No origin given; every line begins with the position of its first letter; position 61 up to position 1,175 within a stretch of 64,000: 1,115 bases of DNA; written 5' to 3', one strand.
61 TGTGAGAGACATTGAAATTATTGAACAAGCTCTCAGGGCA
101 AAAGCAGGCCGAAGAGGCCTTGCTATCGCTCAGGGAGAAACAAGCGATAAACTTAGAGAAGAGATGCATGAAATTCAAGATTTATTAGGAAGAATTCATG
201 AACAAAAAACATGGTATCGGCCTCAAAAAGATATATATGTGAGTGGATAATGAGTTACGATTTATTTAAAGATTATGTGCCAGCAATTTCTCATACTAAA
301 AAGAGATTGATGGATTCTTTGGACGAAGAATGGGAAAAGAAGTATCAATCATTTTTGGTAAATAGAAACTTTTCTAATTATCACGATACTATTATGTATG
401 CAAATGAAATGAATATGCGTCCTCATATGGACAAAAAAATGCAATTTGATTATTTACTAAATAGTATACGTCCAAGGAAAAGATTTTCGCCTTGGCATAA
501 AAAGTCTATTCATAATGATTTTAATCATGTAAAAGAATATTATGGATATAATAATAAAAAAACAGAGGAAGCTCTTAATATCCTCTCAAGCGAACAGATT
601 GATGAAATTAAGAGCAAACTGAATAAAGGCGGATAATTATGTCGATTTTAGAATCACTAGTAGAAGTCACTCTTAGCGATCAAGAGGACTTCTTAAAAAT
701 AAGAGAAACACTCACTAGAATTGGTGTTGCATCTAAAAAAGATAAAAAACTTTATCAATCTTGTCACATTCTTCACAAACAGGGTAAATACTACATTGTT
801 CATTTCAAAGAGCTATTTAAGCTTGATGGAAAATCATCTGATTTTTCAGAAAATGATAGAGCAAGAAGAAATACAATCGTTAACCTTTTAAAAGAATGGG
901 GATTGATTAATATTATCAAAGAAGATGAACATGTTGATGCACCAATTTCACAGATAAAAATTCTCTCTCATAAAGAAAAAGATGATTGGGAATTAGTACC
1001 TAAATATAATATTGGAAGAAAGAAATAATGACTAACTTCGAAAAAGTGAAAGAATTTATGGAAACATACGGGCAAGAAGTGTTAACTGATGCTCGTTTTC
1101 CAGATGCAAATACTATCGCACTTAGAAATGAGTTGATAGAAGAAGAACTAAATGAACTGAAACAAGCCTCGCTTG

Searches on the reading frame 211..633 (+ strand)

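Call 6: search_protein_families(library=pfam, proteins=[window:211-633:+])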
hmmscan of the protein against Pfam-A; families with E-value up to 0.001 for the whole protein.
window:211-633:+ (141 aa): 1 family
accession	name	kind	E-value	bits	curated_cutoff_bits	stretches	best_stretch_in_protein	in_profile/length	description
PF16790.10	Phage_clamp_A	-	3.5e-09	37.6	27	1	42-119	28-110/144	Bacteriophage clamp loader A subunit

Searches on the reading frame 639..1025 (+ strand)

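Call 6: search_protein_families(library=pfam, proteins=[window:639-1025:+])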
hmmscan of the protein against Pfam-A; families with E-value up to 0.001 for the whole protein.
window:639-1025:+ (129 aa): 1 family
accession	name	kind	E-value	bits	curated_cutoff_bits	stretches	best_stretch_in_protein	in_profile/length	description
PF01818.22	Translat_reg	-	3.7e-44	150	25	1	7-126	1-122/122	Bacteriophage translational regulator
